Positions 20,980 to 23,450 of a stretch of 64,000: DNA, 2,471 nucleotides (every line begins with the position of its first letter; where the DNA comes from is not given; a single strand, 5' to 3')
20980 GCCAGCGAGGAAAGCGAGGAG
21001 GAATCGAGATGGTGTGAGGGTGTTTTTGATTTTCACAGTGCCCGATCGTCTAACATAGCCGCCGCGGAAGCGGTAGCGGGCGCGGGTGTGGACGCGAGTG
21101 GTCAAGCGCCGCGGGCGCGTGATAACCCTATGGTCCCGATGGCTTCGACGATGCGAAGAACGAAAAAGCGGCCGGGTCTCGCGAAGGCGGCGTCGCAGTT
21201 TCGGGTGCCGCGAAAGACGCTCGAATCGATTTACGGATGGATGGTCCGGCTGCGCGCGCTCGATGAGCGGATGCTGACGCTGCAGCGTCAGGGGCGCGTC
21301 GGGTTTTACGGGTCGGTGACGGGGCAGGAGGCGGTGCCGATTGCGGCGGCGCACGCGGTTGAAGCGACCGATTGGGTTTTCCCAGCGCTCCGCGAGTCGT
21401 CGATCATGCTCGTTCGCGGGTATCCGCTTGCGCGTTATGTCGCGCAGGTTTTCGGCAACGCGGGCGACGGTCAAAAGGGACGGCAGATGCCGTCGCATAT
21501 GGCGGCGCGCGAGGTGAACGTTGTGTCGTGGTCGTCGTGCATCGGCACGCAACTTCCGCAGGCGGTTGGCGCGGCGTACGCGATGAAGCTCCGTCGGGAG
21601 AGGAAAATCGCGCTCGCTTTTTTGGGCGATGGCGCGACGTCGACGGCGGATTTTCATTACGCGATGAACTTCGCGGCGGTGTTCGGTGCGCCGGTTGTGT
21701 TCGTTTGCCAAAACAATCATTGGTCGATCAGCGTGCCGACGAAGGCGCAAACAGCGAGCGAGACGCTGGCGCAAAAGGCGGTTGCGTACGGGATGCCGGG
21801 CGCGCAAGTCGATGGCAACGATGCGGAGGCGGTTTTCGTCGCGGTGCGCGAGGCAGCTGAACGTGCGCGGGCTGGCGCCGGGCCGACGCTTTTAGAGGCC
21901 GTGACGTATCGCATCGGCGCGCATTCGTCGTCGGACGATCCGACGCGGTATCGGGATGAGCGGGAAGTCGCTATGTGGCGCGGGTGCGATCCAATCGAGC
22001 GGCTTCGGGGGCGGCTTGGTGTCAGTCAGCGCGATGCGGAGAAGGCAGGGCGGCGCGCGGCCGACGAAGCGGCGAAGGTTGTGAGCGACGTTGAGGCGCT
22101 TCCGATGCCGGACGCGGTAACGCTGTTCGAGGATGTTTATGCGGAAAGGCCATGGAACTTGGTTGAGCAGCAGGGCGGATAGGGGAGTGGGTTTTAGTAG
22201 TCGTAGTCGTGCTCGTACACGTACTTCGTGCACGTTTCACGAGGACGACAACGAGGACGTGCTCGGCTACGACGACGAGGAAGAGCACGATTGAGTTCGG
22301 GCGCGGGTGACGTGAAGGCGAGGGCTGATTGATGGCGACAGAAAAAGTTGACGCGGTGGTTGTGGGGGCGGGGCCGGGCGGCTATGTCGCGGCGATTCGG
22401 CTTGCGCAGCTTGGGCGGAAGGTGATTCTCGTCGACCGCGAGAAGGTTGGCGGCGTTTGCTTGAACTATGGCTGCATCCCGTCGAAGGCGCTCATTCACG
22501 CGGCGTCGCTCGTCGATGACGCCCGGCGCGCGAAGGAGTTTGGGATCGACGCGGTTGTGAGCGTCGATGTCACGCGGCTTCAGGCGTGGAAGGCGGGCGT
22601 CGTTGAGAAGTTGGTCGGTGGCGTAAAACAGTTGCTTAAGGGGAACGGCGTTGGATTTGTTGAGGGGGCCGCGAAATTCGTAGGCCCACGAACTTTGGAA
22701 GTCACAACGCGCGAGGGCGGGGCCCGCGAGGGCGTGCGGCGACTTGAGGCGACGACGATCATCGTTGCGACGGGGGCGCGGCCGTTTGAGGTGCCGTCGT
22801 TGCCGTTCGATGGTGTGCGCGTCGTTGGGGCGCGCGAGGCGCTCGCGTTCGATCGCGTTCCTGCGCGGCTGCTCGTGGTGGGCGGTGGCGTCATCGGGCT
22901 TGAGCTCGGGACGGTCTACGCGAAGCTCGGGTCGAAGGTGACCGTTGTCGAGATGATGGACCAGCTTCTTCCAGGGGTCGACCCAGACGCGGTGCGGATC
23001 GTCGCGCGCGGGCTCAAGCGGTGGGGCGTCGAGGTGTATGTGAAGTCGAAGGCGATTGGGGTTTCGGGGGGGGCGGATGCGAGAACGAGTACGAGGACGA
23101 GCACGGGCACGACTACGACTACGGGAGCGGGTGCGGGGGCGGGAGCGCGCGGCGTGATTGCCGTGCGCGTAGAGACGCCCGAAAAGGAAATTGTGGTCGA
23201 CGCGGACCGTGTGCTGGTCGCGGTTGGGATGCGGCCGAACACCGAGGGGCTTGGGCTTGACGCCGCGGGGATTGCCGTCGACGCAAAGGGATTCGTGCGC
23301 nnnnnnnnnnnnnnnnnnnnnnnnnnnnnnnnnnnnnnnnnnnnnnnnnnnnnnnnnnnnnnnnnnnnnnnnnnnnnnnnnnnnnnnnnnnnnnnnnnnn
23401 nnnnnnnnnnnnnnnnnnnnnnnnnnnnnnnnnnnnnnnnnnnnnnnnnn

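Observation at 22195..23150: Short GC-rich repeat shared between the pdhA-lpdA spacer and an in-frame low-complexity insertion in lpdA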

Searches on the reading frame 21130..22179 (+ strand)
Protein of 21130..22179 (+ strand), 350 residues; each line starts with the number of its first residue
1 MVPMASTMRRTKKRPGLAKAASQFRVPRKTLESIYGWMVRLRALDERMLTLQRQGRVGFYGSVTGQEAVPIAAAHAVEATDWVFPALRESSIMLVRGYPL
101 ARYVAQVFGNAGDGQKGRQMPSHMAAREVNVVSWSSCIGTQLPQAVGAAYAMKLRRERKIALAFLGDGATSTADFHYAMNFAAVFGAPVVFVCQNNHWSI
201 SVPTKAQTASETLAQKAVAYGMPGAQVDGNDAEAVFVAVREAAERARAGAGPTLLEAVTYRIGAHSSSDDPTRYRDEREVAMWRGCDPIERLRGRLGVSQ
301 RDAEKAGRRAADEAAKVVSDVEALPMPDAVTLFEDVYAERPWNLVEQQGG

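Call 43: search_protein_families(library=pfam, proteins=[window:21130-22179:+], max_evalue=0.001)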
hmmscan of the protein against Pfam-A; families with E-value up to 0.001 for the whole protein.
window:21130-22179:+ (350 aa): 3 families
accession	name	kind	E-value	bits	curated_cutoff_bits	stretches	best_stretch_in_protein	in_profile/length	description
PF00676.26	E1_dh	-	7.1e-83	278.5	22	1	37-319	3-285/300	Dehydrogenase E1 component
PF02775.26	TPP_enzyme_C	-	6.1e-06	26.5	21.9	1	132-256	24-150/151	Thiamine pyrophosphate enzyme, C-terminal TPP binding domain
PF13292.11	DXP_synthase_N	-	7.7e-05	22.5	21.2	1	139-205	114-180/274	1-deoxy-D-xylulose-5-phosphate synthase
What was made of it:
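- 21130..22182 (+): pdhA-like E1-alpha gene. It is the orphan 'second E1-alpha' type that sits directly upstream of lpdA in two relatives. Pfam E1_dh, 7e-83 (call 43).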

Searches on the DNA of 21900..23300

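Call 40: search_rna_families(source=window, start=21900, end=23300, threshold=evalue, max_evalue=1)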
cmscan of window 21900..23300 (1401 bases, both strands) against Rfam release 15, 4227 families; matches with E-value up to 1: 0.
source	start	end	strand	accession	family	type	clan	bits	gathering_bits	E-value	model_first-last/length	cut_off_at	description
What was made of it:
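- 22183..22331 (.): pdhA-lpdA intergenic spacer, 149 nt. No Rfam match (call 40).
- Tried and rejected: Rfam gave no match (call 40).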
